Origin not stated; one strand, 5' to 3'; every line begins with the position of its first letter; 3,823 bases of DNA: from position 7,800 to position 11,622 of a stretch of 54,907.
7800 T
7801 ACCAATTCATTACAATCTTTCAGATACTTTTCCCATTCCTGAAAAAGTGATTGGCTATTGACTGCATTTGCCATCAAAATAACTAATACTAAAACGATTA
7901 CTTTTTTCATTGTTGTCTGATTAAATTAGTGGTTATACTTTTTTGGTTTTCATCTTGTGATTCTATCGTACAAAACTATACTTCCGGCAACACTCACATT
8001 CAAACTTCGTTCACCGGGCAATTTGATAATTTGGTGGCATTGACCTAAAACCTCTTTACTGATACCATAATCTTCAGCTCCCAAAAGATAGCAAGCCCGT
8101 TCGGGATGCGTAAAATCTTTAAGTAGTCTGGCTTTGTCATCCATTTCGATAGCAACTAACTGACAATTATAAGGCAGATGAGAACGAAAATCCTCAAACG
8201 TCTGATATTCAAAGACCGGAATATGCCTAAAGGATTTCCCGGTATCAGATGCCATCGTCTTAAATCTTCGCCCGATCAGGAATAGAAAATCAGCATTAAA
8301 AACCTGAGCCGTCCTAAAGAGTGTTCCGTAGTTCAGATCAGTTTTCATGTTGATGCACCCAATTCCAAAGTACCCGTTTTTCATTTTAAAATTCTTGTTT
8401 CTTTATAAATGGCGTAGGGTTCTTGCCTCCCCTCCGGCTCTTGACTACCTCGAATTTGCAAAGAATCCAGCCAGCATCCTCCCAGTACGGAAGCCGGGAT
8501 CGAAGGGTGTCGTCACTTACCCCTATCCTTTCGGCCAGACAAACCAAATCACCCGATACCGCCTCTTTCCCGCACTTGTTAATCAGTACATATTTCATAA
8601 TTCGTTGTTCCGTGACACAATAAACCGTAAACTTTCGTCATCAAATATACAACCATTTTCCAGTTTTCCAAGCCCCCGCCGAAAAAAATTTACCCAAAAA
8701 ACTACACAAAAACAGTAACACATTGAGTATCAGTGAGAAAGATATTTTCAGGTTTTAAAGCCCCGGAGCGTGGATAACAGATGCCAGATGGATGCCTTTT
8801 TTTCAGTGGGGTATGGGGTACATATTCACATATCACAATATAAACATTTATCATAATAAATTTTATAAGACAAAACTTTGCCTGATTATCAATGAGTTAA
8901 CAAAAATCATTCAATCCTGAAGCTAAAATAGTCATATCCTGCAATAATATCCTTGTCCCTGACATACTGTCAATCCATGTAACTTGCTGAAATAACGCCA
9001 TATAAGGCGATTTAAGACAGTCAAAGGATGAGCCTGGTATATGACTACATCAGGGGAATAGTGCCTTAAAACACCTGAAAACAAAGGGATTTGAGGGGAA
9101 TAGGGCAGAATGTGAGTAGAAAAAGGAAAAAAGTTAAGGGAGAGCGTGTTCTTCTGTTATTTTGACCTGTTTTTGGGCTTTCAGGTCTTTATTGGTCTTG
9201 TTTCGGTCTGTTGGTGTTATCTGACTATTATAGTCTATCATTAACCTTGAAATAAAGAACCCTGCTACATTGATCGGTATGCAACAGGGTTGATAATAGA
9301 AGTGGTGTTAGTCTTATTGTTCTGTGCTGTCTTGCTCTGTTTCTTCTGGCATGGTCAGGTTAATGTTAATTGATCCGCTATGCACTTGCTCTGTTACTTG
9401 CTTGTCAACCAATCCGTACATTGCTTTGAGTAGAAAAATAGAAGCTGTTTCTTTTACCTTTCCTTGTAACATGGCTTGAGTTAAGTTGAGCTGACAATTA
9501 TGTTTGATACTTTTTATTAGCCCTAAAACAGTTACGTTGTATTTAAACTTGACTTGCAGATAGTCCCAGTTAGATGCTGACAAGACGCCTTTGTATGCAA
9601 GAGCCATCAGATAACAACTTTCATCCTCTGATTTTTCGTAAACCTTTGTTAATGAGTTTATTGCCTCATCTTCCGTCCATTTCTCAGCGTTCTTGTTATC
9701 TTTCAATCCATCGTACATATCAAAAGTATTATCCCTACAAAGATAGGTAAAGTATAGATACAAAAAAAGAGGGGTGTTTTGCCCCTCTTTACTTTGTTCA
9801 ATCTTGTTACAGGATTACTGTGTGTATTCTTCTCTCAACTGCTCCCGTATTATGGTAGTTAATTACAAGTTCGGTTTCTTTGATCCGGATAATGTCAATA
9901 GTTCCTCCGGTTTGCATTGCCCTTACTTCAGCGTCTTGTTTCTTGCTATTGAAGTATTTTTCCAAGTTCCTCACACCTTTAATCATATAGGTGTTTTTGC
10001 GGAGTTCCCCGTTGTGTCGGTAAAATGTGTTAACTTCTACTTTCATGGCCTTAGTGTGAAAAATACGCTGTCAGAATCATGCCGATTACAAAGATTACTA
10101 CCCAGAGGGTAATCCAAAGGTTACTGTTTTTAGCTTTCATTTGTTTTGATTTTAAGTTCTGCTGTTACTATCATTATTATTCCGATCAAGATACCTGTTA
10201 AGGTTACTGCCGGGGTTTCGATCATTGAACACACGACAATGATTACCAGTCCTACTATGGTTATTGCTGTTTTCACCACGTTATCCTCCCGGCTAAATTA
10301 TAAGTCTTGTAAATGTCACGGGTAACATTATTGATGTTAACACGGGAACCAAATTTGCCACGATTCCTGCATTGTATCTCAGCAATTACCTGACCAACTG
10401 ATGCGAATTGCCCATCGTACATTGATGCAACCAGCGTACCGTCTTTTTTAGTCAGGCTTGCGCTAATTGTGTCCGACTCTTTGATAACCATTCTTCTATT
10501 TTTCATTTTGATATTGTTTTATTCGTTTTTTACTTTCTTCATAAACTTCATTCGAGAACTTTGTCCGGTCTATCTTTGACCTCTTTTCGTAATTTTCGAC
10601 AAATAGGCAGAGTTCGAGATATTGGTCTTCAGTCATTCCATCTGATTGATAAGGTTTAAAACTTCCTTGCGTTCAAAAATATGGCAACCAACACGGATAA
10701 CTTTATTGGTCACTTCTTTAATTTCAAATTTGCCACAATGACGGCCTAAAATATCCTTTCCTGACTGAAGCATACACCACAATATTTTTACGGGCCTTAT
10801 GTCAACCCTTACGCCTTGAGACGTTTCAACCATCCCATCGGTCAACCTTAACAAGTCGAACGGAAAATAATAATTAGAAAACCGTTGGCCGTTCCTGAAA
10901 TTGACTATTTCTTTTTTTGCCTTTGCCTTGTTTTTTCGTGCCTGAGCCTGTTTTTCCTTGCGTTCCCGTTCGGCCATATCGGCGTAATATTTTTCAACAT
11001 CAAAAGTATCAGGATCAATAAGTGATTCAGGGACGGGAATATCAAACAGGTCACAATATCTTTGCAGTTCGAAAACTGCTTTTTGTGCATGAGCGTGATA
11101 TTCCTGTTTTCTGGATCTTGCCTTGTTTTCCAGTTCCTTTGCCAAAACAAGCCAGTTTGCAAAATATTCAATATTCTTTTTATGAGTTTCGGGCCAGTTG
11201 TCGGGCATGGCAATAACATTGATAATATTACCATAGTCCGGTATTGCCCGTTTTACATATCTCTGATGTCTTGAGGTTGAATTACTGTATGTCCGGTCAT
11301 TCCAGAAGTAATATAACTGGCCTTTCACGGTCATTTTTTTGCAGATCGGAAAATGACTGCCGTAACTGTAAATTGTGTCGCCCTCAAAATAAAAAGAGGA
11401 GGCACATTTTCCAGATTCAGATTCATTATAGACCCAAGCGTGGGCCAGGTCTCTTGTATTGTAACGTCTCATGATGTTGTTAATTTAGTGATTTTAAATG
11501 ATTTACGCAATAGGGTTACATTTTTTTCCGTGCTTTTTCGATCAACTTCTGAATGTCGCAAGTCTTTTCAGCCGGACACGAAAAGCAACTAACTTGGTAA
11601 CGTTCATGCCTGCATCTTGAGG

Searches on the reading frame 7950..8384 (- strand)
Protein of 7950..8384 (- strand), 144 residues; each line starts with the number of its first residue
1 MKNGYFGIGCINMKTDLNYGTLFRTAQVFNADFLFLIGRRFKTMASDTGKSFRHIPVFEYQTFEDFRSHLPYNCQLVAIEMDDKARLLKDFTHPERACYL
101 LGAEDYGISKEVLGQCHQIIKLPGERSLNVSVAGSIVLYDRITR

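Call 27: search_protein_families(library=pfam, max_evalue=0.01, proteins=[window:7950-8384:-])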
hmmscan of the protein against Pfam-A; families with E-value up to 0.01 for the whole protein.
window:7950-8384:- (144 aa): 1 family
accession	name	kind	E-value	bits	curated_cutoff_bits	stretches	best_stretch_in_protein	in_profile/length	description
PF00588.24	SpoU_methylase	-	4.6e-23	82.3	29.7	1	11-139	7-142/142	SpoU rRNA Methylase family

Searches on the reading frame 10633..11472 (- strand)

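Call 27: search_protein_families(library=pfam, max_evalue=0.01, proteins=[window:10633-11472:-])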
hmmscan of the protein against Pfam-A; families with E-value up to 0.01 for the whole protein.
window:10633-11472:- (279 aa): 0 families

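Call 73: search_protein_families(library=phrogs, max_evalue=0.001, proteins=[window:10633-11472:-])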
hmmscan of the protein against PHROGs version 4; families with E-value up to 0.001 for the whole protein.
window:10633-11472:- (279 aa): 2 families
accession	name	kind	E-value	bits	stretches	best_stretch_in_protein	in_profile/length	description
phrog_7247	-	unknown function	9.1e-24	85.3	1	5-188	6-205/365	-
phrog_29643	-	unknown function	7.8e-07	29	1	11-78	9-80/423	-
